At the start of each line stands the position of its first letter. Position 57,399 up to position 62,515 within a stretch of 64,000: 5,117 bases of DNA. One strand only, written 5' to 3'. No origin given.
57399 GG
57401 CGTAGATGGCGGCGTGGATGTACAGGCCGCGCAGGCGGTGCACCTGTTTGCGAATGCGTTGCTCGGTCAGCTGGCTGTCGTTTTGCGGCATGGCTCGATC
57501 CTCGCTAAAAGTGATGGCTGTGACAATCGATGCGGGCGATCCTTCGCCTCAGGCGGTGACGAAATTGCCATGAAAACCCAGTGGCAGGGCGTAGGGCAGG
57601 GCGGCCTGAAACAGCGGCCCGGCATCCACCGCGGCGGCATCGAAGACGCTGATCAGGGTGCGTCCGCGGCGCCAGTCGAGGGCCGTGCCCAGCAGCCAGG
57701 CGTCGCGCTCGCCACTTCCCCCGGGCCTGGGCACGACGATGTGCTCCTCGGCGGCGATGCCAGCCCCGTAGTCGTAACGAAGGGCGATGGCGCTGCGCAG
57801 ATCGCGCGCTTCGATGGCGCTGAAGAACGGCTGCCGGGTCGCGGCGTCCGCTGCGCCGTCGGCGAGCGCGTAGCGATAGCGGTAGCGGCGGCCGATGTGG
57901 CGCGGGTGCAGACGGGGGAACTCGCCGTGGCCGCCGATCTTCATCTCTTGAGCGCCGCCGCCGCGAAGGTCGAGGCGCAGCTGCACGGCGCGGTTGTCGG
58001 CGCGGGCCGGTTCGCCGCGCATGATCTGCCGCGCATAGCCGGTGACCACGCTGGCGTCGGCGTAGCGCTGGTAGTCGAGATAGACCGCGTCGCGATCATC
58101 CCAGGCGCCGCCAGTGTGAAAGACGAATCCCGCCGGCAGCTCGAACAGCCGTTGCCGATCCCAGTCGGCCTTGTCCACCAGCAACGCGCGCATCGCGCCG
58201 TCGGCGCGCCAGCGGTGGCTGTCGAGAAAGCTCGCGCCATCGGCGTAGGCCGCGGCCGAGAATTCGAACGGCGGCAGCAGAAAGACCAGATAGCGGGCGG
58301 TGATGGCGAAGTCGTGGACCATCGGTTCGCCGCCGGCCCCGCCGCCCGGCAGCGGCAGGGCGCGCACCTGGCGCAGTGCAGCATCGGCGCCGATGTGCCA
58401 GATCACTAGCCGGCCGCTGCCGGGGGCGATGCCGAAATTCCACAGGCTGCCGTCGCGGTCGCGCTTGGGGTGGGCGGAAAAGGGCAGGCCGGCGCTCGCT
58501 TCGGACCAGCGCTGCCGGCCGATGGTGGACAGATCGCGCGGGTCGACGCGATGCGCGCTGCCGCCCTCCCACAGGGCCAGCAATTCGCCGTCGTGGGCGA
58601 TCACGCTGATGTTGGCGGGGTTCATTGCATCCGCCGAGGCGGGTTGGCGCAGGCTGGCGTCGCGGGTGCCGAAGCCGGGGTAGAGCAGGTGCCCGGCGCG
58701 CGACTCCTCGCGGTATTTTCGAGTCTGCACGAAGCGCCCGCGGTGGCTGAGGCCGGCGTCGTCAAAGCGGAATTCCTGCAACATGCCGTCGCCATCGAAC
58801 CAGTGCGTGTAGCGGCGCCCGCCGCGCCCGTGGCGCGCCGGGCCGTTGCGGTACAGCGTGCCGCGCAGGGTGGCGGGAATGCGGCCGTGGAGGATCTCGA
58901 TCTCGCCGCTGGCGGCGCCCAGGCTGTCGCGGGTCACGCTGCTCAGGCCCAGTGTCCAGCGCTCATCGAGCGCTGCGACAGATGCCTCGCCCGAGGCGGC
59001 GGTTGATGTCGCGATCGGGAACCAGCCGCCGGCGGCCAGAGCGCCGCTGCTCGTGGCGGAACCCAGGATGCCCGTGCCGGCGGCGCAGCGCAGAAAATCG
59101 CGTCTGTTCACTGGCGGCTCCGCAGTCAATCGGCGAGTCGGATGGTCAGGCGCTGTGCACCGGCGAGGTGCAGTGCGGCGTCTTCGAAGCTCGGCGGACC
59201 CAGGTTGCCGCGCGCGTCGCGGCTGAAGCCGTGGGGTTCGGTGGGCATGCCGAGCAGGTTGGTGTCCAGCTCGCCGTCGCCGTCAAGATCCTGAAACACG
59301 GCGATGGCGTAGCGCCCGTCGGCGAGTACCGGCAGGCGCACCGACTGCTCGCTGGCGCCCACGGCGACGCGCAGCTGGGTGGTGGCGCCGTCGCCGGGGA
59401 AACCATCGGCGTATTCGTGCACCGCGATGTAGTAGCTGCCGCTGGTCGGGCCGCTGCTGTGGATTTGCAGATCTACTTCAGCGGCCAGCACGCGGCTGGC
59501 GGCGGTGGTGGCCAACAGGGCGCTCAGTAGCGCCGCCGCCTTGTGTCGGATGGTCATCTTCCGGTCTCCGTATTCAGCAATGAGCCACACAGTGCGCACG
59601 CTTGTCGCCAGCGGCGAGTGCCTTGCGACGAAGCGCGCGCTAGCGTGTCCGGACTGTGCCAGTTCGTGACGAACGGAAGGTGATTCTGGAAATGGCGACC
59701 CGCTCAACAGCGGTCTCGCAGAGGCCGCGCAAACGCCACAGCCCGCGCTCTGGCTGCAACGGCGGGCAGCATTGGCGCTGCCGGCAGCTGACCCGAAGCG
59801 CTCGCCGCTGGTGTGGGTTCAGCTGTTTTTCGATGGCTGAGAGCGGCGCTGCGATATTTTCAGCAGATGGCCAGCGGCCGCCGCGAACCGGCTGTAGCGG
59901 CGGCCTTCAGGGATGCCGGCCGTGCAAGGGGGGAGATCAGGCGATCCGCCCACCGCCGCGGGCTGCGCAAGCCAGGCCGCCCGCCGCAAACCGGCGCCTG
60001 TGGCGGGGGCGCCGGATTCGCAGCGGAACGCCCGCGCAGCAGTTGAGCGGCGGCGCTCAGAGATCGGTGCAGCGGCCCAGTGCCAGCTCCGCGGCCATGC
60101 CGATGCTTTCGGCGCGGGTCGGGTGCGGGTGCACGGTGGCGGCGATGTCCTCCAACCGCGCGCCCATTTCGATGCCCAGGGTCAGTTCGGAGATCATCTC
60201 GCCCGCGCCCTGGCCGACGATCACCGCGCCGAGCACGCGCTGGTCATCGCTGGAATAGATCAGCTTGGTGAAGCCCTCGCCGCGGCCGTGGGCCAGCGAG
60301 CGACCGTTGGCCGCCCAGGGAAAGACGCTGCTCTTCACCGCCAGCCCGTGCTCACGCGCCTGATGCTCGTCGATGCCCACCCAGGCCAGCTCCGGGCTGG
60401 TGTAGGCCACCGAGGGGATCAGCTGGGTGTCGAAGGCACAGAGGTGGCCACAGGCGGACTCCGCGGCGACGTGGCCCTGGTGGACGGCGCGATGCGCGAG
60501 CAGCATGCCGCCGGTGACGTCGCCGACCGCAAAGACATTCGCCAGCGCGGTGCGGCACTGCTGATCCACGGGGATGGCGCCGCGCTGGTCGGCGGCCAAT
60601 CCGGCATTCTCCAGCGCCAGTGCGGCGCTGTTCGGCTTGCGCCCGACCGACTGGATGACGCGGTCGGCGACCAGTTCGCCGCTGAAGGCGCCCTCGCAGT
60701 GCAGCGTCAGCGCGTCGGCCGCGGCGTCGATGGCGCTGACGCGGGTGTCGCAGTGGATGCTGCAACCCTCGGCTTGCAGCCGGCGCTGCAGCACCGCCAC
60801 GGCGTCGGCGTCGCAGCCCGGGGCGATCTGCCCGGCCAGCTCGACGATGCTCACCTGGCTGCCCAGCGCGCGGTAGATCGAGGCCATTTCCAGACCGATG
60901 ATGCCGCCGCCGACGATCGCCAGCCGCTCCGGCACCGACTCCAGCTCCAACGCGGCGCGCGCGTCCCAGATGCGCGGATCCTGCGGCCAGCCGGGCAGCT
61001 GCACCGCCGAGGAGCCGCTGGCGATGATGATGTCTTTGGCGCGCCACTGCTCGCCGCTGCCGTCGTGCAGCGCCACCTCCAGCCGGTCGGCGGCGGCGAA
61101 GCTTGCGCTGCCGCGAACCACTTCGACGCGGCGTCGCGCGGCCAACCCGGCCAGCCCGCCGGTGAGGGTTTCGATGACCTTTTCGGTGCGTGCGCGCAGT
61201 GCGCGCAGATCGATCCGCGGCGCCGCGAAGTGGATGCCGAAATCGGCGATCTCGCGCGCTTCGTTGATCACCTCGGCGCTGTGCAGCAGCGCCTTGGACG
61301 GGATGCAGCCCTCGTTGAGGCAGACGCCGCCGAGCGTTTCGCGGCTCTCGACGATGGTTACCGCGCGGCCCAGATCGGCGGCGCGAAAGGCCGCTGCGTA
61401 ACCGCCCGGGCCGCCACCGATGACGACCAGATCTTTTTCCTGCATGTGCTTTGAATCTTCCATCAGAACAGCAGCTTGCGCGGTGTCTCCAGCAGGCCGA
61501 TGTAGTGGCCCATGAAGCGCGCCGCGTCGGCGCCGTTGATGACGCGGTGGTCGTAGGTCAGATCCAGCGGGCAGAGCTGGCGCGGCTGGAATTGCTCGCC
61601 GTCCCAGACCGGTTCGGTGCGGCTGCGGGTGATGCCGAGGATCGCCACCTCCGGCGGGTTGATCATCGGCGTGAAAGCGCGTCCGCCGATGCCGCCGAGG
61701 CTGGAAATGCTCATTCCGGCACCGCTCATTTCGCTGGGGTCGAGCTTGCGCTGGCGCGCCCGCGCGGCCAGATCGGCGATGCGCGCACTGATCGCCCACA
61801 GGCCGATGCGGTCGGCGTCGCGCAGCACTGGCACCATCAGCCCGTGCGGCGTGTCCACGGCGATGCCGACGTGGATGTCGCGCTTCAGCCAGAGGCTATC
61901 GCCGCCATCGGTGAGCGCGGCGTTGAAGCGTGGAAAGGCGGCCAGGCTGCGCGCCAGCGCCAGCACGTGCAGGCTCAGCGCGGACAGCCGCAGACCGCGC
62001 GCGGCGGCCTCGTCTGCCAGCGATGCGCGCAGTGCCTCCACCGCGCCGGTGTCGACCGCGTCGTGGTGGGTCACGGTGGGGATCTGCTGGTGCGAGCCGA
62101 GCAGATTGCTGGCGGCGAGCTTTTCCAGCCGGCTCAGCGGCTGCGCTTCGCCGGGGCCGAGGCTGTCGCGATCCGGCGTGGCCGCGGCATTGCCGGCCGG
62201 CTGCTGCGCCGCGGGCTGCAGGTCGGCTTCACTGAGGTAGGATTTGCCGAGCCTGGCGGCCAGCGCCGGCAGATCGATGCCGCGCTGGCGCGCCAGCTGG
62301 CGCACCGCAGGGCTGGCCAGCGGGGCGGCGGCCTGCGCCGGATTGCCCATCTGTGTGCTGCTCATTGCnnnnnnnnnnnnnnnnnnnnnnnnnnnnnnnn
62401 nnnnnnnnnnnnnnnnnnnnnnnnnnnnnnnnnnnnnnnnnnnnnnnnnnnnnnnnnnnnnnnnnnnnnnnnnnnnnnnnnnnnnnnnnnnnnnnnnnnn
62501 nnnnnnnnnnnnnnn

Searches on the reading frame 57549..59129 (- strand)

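Call 47: search_protein_families(library=pfam, proteins=[window:57549-59129:-], max_evalue=0.00001)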
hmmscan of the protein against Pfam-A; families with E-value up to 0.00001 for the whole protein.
window:57549-59129:- (526 aa): 1 family
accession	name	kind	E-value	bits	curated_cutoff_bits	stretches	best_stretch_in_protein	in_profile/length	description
PF03055.21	RPE65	-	2e-103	347.4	27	1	77-524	12-468/469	Retinal pigment epithelial membrane protein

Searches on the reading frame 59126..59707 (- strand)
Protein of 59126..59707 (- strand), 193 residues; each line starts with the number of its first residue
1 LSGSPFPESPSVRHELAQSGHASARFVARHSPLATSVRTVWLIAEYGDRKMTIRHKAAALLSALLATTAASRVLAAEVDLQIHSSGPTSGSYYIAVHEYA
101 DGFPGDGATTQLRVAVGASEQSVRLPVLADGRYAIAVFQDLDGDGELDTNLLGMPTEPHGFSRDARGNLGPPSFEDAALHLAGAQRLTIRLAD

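Call 47: search_protein_families(library=pfam, proteins=[window:59126-59707:-], max_evalue=0.00001)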
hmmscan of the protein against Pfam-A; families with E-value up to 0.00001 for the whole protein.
window:59126-59707:- (193 aa): 1 family
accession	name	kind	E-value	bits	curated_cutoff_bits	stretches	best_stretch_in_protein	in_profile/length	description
PF09912.14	DUF2141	-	5.7e-24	84.6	24.4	1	87-185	8-108/112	Uncharacterized protein conserved in bacteria (DUF2141)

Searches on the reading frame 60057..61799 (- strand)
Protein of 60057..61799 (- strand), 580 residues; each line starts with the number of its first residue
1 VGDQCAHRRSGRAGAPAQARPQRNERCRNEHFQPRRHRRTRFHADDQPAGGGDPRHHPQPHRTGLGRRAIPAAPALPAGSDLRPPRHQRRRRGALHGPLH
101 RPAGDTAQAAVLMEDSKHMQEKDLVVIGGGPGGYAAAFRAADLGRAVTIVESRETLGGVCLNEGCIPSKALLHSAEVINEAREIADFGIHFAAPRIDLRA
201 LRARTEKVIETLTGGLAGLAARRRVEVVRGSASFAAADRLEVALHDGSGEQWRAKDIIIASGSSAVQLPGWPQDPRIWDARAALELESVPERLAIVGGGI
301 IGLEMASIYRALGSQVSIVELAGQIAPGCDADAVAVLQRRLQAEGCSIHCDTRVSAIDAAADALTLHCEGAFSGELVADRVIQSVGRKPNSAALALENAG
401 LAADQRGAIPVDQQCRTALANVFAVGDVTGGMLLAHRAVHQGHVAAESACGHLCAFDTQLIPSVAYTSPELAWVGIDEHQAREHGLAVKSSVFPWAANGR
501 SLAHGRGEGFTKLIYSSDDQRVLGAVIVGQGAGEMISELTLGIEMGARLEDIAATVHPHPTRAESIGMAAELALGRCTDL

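Call 47: search_protein_families(library=pfam, proteins=[window:60057-61799:-], max_evalue=0.00001)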
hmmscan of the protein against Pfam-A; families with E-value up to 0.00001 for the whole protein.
window:60057-61799:- (580 aa): 7 families
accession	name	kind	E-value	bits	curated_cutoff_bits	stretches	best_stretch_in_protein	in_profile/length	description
PF07992.20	Pyr_redox_2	-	6.5e-66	223.1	26.1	1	122-442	1-291/291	Pyridine nucleotide-disulphide oxidoreductase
PF02852.28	Pyr_redox_dim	-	5.4e-33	113.9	25.3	1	461-569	1-109/110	Pyridine nucleotide-disulphide oxidoreductase, dimerisation domain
PF00070.33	Pyr_redox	-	1.1e-21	77.6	22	1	292-363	1-72/82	Pyridine nucleotide-disulphide oxidoreductase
PF12831.13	FAD_oxidored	-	7.3e-10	39.1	27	1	123-167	1-45/416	FAD dependent oxidoreductase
PF13450.12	NAD_binding_8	-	3.6e-07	30.8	21.9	1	126-161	1-36/68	NAD(P)-binding Rossmann-like domain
PF03486.20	HI0933_like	-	1.3e-06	28.5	50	0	123-157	2-36/244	HI0933-like protein Rossmann domain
PF13738.12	Pyr_redox_3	-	7.9e-06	25.8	30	0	117-154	160-197/305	Pyridine nucleotide-disulphide oxidoreductase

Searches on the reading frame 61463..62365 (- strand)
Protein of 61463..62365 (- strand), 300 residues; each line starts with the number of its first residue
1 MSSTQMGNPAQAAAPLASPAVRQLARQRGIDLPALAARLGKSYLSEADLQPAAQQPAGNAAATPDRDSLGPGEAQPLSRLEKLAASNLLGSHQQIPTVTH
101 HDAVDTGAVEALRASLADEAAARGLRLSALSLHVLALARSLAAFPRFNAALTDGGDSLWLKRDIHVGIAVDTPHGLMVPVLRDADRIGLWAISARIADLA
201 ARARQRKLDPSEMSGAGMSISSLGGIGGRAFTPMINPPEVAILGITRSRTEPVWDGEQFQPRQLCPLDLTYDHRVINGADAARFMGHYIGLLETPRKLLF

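Call 47: search_protein_families(library=pfam, proteins=[window:61463-62365:-], max_evalue=0.00001)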
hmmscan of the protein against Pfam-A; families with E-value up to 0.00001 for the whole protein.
window:61463-62365:- (300 aa): 2 families
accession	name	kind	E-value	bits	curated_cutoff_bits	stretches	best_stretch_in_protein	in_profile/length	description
PF00198.28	2-oxoacid_dh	-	1.9e-70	237.4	23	1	73-299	5-231/232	2-oxoacid dehydrogenases acyltransferase (catalytic domain)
PF02817.22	E3_binding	-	3.7e-06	27.5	23.7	0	15-35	1-21/36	e3 binding domain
